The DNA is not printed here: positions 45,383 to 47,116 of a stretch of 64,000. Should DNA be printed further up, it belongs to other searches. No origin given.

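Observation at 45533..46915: Catalytically degenerate DEAD-box paralog retaining a DbpA-type RNA-binding domain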

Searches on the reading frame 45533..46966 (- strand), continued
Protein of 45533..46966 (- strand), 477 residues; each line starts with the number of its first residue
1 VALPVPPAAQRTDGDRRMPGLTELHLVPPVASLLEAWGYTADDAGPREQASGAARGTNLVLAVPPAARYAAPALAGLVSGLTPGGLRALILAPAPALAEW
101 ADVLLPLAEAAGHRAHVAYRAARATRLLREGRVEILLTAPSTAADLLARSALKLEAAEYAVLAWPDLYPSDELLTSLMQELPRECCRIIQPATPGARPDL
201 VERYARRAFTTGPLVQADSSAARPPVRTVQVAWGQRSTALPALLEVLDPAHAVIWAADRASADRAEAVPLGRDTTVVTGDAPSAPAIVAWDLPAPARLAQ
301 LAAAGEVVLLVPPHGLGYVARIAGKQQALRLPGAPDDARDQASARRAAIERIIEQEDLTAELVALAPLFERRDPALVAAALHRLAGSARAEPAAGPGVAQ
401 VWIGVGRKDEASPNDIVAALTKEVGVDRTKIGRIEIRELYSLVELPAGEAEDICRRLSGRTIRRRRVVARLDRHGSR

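Call 49: search_protein_families(library=padloc, proteins=[window:45533-46915:-], max_evalue=0.01)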
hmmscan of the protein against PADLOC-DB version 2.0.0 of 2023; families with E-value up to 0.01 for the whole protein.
window:45533-46915:- (460 aa): 0 families

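Call 50: find_homologous_proteins(query=P0259, max_evalue=0.001)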
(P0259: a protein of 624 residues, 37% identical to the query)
Query P0259 (624 aa): 648 proteins with E <= 0.001 among 8000 candidates; the best 120 are listed.
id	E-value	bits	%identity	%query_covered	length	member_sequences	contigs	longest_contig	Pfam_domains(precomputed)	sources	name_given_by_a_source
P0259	0.0e+0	1305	100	100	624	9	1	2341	PF00270.36,PF03880.22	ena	-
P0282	0.0e+0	1085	85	100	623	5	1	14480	PF00270.36,PF03880.22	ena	-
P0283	3.7e-291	985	79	100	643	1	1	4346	PF00270.36,PF03880.22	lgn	-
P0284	5.2e-228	777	62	99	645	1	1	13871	PF03880.22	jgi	-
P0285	9.5e-208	710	61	100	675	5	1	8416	PF03880.22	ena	-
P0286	4.8e-204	698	59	96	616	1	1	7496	PF03880.22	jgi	jgi:ATP-dependent RNA helicase DeaD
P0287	4.5e-195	668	58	98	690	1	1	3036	PF03880.22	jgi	jgi:ATP-dependent RNA helicase DeaD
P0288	4.6e-171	589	52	100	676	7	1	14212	PF03880.22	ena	-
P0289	1.4e-166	574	49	100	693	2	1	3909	PF03880.22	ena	-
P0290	2.8e-161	557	54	100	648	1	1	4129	PF03880.22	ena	-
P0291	1.2e-158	548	53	99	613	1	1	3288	PF03880.22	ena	-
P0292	2.2e-157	544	49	99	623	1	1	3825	PF03880.22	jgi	jgi:ATP-dependent RNA helicase DeaD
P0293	2.0e-150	521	50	99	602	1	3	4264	PF03880.22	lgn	-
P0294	3.9e-147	510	52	100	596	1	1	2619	PF03880.22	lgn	-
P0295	5.7e-146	506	51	100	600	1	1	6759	PF03880.22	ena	-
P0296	1.3e-144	502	53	81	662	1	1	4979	PF03880.22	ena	-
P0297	9.1e-142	492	51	100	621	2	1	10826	PF03880.22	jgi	jgi:ATP-dependent RNA helicase DeaD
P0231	3.3e-141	490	54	80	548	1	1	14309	PF00270.36,PF03880.22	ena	-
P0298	1.3e-137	478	52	79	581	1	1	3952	PF00270.36,PF03880.22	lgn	-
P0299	2.7e-137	477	51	92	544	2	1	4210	PF03880.22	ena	-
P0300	4.9e-137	477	52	89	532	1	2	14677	PF00270.36,PF03880.22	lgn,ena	-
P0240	5.0e-136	473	50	89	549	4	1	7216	PF00270.36,PF03880.22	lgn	-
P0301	1.7e-133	465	50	91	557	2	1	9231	PF03880.22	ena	-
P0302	5.3e-133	463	48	100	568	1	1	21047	PF03880.22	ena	-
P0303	1.0e-132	462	50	89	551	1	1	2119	PF00270.36,PF03880.22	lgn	-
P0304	1.4e-132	462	48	98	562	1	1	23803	PF03880.22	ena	-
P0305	2.3e-131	458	48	94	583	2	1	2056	PF03880.22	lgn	-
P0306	3.4e-131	457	48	89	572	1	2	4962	PF03880.22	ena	-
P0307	2.2e-129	451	49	81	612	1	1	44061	PF03880.22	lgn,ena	-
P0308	7.4e-129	450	51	95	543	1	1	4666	PF00270.36,PF03880.22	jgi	jgi:ATP-dependent RNA helicase DeaD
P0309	1.2e-128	449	50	85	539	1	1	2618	PF03880.22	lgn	-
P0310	3.2e-128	447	49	81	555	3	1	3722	PF00270.36,PF03880.22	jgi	-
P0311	3.6e-128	447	49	91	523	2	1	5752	PF03880.22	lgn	-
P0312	1.2e-127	446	48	92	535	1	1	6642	PF03880.22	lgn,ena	-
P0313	4.3e-127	444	51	83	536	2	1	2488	PF03880.22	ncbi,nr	ncbi:MAG TPA: DbpA RNA binding domain-containing protein [Gemmatimonadaceae bacterium]|nr:DbpA RNA b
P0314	3.3e-124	434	48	91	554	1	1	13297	PF03880.22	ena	-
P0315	4.7e-124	434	51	81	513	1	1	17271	PF03880.22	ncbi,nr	ncbi:MAG TPA: DbpA RNA binding domain-containing protein, partial [Gemmatimonadaceae bacterium]|nr:D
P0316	5.8e-124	433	51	77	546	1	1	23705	PF03880.22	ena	-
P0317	6.5e-124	433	51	76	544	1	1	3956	PF03880.22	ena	-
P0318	1.3e-123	432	49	85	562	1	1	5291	PF03880.22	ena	-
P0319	1.3e-123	432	46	86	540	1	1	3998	PF00270.36,PF03880.22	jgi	jgi:ATP-dependent RNA helicase DeaD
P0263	1.4e-123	432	44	94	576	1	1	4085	PF03880.22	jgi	jgi:ATP-dependent RNA helicase DeaD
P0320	2.0e-123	432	49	80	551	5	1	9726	PF03880.22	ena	-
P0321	1.3e-122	429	45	98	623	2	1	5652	PF03880.22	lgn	-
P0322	2.4e-122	428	48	93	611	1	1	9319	PF03880.22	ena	-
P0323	4.3e-122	427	-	-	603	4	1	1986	PF03880.22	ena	-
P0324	6.2e-122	427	53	75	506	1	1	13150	PF03880.22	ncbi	ncbi:MAG: DbpA RNA binding domain-containing protein, partial [Gemmatimonadaceae bacterium]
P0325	7.7e-122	426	48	75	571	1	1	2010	PF00270.36,PF03880.22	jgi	jgi:hypothetical protein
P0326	1.0e-121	426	47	89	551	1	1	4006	PF03880.22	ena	-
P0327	1.3e-121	426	48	92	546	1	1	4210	PF03880.22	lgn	-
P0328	2.7e-121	425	44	98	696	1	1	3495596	PF03880.22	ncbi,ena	-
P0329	6.7e-121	423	47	83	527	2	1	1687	PF00270.36,PF03880.22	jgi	jgi:ATP-dependent RNA helicase DeaD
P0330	7.0e-121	423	46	92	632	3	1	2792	PF03880.22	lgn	-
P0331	9.6e-121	423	42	100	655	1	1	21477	PF03880.22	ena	-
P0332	1.7e-120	422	47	86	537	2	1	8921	PF03880.22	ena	-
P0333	2.7e-120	421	50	75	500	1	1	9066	PF00270.36,PF03880.22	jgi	jgi:ATP-dependent RNA helicase DeaD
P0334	3.0e-120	421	47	88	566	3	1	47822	PF00270.36,PF03880.22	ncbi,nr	ncbi:MAG TPA: DbpA RNA binding domain-containing protein [Gemmatimonadaceae bacterium]|nr:DbpA RNA b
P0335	3.8e-120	421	53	75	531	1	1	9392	PF03880.22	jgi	jgi:ATP-dependent RNA helicase DeaD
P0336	5.1e-120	420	44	82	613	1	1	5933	PF03880.22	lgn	-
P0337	5.2e-120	420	43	99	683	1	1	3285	PF03880.22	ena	-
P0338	6.9e-120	420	48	77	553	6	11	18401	PF03880.22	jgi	jgi:ATP-dependent RNA helicase DeaD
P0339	6.9e-120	420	47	82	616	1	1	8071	PF03880.22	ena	-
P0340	7.2e-120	420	46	84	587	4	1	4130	PF00270.36,PF03880.22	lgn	-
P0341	1.2e-119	419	46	91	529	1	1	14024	PF00270.36,PF03880.22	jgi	-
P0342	2.0e-119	418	47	91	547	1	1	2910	PF03880.22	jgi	jgi:ATP-dependent RNA helicase DeaD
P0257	2.3e-119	418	49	83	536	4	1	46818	PF03880.22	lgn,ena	-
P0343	2.8e-119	418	46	89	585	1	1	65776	PF03880.22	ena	-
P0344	7.6e-119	417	45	85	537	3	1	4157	PF03880.22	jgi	jgi:ATP-dependent RNA helicase DeaD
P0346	2.8e-118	415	48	79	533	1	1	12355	PF03880.22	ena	-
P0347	3.2e-118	414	47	82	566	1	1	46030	PF00270.36,PF03880.22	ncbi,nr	ncbi:MAG TPA: DEAD/DEAH box helicase [Gemmatimonadaceae bacterium]|nr:DEAD/DEAH box helicase [Gemmat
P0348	4.1e-118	414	47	86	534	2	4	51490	PF03880.22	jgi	jgi:ATP-dependent RNA helicase DeaD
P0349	6.2e-118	413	47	82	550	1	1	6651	PF03880.22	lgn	-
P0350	6.4e-118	413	48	87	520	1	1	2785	PF03880.22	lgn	-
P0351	6.8e-118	413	47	92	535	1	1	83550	PF03880.22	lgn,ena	-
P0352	7.0e-118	413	46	86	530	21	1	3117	PF00270.36,PF03880.22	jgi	jgi:ATP-dependent RNA helicase DeaD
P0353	7.5e-118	413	-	-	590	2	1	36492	PF03880.22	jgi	jgi:hypothetical protein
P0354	1.4e-117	412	48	75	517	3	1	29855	PF00270.36,PF03880.22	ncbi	ncbi:MAG: DbpA RNA binding domain-containing protein [Gemmatimonadaceae bacterium]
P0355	2.1e-117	412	48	75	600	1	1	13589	PF03880.22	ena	-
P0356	5.6e-117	410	48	75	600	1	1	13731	PF03880.22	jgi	-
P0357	1.0e-116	409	46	82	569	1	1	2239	PF00270.36,PF03880.22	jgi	jgi:hypothetical protein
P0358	1.0e-116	409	45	81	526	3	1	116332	PF03880.22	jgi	jgi:ATP-dependent RNA helicase DeaD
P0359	1.1e-116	409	49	79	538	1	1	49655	PF03880.22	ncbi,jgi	jgi:ATP-dependent RNA helicase DeaD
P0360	1.3e-116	409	45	85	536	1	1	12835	PF00270.36,PF03880.22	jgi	jgi:ATP-dependent RNA helicase DeaD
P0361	1.8e-116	409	45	87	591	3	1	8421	PF00270.36,PF03880.22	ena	-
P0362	4.4e-116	407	45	86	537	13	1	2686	PF03880.22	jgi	jgi:ATP-dependent RNA helicase DeaD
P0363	4.6e-116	407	45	91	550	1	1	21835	PF03880.22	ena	-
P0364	7.2e-116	407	44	88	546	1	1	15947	PF03880.22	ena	-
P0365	7.8e-116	407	46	86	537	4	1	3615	PF03880.22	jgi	jgi:ATP-dependent RNA helicase DeaD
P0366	8.4e-116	406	50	76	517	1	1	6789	PF00270.36,PF03880.22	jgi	jgi:ATP-dependent RNA helicase DeaD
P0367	1.1e-115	406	46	92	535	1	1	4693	PF03880.22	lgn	-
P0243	1.1e-115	406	46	80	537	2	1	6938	PF03880.22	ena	-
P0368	1.1e-115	406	46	83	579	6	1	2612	PF03880.22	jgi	-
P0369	1.3e-115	406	45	86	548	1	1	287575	PF03880.22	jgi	jgi:ATP-dependent RNA helicase DeaD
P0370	1.3e-115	406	48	76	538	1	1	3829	PF00270.36,PF03880.22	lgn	-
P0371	1.5e-115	406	47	80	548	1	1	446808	PF03880.22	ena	-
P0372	2.0e-115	405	48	77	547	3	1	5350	PF03880.22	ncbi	-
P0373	2.4e-115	405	44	91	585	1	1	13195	PF03880.22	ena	-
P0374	3.1e-115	405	42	100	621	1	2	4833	PF00270.36,PF03880.22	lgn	-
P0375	3.8e-115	404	47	77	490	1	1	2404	PF03880.22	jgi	jgi:ATP-dependent RNA helicase DeaD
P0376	3.9e-115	404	47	87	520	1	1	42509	PF03880.22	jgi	jgi:ATP-dependent RNA helicase DeaD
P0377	4.4e-115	404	46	84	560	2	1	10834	PF03880.22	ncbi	ncbi:MAG TPA: DbpA RNA binding domain-containing protein [Gemmatimonadaceae bacterium]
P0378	4.5e-115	404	51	60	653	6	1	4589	PF03880.22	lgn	-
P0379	7.2e-115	403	44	86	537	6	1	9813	PF03880.22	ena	-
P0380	7.7e-115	403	46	80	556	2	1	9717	PF03880.22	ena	-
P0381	1.3e-114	403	47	79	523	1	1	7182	PF00270.36,PF03880.22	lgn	-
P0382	1.4e-114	402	49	60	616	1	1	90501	PF03880.22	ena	-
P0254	1.4e-114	402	45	73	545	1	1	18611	PF03880.22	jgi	jgi:ATP-dependent RNA helicase DeaD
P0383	1.4e-114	402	46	84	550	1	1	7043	PF03880.22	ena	-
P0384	1.7e-114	402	45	87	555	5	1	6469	PF00270.36,PF03880.22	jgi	jgi:ATP-dependent RNA helicase DeaD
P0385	1.9e-114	402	46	84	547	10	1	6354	PF03880.22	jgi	-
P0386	1.9e-114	402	45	88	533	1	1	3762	PF03880.22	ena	-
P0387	2.1e-114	402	43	100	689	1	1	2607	PF03880.22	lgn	-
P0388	2.6e-114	402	47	84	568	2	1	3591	PF03880.22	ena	-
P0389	2.7e-114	401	51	59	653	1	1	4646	PF03880.22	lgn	-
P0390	2.9e-114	401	48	75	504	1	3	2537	PF00270.36,PF03880.22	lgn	-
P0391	3.1e-114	401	47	84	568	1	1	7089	PF03880.22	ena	-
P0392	5.7e-114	400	47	79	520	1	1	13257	PF03880.22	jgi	jgi:ATP-dependent RNA helicase DeaD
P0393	5.7e-114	400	47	88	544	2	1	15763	PF03880.22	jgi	jgi:ATP-dependent RNA helicase DeaD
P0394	7.2e-114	400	45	81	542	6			PF03880.22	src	-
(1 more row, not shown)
